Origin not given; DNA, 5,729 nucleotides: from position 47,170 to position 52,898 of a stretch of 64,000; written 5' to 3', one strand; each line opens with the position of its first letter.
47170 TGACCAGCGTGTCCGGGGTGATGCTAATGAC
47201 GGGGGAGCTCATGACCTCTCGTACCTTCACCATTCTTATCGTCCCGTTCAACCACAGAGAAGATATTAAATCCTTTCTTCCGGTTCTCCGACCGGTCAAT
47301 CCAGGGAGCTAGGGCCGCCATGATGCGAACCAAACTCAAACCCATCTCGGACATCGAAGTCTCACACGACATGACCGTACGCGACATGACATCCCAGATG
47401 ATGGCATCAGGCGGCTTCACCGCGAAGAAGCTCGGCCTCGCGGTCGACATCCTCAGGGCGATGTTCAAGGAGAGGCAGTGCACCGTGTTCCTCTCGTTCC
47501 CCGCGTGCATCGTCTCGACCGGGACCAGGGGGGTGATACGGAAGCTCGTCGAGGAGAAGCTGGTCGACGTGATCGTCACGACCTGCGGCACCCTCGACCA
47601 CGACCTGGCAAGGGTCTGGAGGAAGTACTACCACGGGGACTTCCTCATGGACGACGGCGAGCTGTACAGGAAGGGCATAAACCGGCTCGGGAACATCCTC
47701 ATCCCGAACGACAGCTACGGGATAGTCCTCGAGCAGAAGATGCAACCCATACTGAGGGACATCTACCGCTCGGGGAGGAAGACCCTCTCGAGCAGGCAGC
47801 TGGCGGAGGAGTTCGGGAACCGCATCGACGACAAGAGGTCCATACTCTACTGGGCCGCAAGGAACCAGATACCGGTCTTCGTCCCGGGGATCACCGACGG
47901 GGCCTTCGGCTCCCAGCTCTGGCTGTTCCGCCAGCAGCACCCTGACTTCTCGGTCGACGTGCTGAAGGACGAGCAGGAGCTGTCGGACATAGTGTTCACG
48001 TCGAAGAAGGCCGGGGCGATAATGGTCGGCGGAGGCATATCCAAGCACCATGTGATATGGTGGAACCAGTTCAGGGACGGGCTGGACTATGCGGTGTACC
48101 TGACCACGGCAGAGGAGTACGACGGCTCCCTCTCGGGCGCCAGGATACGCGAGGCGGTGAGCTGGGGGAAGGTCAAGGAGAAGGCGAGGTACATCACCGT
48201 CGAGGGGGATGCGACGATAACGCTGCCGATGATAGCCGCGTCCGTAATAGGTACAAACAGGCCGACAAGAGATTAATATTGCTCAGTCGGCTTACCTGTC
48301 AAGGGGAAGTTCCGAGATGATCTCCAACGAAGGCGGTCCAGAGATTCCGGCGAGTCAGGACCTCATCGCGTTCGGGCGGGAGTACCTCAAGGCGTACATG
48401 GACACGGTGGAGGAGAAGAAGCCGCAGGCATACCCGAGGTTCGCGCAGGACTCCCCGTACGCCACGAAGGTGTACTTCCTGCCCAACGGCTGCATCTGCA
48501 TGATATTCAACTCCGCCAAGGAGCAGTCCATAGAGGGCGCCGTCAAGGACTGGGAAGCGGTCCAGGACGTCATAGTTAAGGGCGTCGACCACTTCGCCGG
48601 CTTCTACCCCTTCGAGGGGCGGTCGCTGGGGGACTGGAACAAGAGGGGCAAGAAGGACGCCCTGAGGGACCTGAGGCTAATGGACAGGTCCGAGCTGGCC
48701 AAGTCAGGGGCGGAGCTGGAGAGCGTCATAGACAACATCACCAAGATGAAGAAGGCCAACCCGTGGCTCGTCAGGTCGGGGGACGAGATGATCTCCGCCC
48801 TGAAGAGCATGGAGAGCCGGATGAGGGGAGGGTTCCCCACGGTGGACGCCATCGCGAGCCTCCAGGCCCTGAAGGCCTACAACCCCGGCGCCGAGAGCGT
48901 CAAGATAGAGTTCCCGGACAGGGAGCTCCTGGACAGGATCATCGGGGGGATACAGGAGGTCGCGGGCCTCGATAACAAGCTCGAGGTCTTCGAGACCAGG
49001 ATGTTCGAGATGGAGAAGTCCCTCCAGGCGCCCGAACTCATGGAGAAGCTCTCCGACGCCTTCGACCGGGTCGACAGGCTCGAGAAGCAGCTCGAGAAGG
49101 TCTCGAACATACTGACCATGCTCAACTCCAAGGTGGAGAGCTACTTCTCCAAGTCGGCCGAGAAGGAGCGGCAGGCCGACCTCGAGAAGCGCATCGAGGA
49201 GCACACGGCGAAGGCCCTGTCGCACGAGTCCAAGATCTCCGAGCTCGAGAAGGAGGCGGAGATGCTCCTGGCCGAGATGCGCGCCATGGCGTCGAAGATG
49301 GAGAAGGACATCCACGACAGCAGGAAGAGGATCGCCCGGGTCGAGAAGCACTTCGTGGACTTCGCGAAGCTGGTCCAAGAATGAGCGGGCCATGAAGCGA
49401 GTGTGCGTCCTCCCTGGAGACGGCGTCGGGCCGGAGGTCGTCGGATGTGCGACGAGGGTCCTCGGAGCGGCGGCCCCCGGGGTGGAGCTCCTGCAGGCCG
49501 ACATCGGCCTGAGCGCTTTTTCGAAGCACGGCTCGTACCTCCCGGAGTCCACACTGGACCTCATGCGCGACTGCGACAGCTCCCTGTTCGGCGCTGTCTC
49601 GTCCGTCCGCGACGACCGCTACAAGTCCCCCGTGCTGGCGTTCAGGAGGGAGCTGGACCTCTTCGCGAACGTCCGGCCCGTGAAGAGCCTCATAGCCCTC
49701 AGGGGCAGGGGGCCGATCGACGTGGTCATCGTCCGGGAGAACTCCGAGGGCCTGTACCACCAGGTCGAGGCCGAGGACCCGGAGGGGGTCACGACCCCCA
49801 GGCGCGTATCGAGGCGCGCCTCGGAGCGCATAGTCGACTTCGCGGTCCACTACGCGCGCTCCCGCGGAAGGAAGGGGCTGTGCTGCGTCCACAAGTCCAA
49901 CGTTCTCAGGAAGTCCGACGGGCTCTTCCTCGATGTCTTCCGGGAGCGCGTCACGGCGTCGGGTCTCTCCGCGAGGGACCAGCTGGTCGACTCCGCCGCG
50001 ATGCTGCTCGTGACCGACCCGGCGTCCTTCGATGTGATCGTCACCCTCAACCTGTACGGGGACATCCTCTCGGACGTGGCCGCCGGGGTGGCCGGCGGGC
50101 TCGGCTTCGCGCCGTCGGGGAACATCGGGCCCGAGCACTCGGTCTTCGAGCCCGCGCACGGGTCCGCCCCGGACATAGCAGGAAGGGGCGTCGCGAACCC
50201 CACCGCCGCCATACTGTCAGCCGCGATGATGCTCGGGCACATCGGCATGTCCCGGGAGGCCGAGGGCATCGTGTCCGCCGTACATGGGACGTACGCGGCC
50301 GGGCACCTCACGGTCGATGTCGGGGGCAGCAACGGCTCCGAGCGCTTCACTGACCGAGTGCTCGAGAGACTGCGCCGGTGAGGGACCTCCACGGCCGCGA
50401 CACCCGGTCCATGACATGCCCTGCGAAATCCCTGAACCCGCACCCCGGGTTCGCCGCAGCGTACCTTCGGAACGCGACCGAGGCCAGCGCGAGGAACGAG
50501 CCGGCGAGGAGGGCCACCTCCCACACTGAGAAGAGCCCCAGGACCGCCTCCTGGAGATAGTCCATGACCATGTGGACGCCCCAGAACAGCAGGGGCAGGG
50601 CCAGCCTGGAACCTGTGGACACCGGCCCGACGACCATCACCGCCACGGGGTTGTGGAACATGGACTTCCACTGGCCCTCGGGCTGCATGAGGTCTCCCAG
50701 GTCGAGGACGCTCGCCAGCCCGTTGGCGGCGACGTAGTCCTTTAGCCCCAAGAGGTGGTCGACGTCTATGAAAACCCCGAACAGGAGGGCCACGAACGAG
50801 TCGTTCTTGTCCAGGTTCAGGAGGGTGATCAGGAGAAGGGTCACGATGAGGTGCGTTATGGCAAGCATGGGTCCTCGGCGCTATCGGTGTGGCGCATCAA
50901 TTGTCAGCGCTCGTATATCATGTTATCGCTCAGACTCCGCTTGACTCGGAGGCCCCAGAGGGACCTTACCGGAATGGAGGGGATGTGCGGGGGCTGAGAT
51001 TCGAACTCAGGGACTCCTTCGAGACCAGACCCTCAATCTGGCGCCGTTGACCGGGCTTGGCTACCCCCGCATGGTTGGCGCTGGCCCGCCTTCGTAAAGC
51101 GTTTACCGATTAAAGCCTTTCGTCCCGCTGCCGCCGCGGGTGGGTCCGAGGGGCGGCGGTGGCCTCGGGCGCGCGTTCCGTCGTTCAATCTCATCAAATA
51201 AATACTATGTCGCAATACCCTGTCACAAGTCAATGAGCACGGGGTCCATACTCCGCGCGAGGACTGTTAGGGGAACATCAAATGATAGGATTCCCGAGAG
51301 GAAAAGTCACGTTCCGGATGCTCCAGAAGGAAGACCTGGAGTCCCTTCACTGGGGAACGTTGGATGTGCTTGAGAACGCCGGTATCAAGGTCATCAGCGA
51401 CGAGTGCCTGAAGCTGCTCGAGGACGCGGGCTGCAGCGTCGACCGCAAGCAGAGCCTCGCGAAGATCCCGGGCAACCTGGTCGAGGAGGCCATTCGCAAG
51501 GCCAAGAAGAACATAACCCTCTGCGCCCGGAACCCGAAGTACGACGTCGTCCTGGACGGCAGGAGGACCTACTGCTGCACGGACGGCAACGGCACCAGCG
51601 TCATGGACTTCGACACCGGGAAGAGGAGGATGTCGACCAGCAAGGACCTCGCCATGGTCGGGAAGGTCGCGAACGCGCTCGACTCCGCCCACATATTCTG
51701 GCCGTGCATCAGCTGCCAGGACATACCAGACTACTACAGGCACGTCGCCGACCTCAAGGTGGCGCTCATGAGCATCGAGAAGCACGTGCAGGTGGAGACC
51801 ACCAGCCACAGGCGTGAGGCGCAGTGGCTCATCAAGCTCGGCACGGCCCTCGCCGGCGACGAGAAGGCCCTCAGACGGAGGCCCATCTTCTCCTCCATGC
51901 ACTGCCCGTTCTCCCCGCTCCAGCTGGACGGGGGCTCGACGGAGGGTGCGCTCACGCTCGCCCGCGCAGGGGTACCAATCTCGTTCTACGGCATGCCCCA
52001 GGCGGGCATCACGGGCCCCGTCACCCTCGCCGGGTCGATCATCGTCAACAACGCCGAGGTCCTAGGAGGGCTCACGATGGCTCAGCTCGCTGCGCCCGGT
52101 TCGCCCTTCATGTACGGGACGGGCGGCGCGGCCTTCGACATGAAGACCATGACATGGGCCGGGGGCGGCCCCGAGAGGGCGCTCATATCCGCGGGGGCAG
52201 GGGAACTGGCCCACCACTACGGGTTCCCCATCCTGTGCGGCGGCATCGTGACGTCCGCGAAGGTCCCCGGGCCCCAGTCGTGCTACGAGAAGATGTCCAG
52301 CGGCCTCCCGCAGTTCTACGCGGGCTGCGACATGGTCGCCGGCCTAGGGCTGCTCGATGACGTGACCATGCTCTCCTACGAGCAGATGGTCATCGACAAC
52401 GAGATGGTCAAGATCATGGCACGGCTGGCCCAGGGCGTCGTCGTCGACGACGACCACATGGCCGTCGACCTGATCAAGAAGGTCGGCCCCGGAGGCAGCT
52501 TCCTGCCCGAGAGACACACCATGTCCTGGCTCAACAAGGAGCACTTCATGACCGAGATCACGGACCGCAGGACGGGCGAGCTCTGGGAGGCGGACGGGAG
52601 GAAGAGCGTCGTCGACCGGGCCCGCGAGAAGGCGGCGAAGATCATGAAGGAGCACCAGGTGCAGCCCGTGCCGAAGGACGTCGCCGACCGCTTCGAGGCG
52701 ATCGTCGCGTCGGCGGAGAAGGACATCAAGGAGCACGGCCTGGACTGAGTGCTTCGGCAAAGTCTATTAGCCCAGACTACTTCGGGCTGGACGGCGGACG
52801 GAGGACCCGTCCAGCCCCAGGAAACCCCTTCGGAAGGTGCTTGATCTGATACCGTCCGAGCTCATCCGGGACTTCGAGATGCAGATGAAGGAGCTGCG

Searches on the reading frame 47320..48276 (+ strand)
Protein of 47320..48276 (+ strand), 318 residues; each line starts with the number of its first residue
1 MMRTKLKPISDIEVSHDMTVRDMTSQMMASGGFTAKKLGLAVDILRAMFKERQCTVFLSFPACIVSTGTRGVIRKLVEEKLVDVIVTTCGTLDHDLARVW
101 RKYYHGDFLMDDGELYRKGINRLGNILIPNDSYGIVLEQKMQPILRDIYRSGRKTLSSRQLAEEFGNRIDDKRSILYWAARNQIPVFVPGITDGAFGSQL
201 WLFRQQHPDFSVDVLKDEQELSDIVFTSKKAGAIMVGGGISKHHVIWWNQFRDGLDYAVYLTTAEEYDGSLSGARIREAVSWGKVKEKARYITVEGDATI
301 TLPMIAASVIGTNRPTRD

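Call 77: search_protein_families(library=pfam, proteins=[window:47320-48276:+], max_evalue=0.00001)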
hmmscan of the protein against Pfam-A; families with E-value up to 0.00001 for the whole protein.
window:47320-48276:+ (318 aa): 1 family
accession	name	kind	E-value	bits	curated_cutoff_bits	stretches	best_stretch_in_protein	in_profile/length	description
PF01916.23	DS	-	8.2e-114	380.2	27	1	24-308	3-287/288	Deoxyhypusine synthase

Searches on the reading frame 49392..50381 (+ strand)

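Call 77: search_protein_families(library=pfam, proteins=[window:49392-50381:+], max_evalue=0.00001)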
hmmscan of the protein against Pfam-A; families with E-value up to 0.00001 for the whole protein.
window:49392-50381:+ (329 aa): 1 family
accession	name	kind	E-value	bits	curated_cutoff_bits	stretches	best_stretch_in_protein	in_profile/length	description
PF00180.25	Iso_dh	-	1.4e-91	307.7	27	1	4-323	2-348/348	Isocitrate/isopropylmalate dehydrogenase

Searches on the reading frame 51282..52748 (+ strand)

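Call 77: search_protein_families(library=pfam, proteins=[window:51282-52748:+], max_evalue=0.00001)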
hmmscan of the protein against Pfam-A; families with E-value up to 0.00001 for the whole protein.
window:51282-52748:+ (488 aa): 1 family
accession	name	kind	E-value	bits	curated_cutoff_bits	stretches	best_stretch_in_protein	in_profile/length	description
PF06253.16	MTTB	-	4.5e-94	315.7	25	1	10-480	30-497/500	Trimethylamine methyltransferase (MTTB)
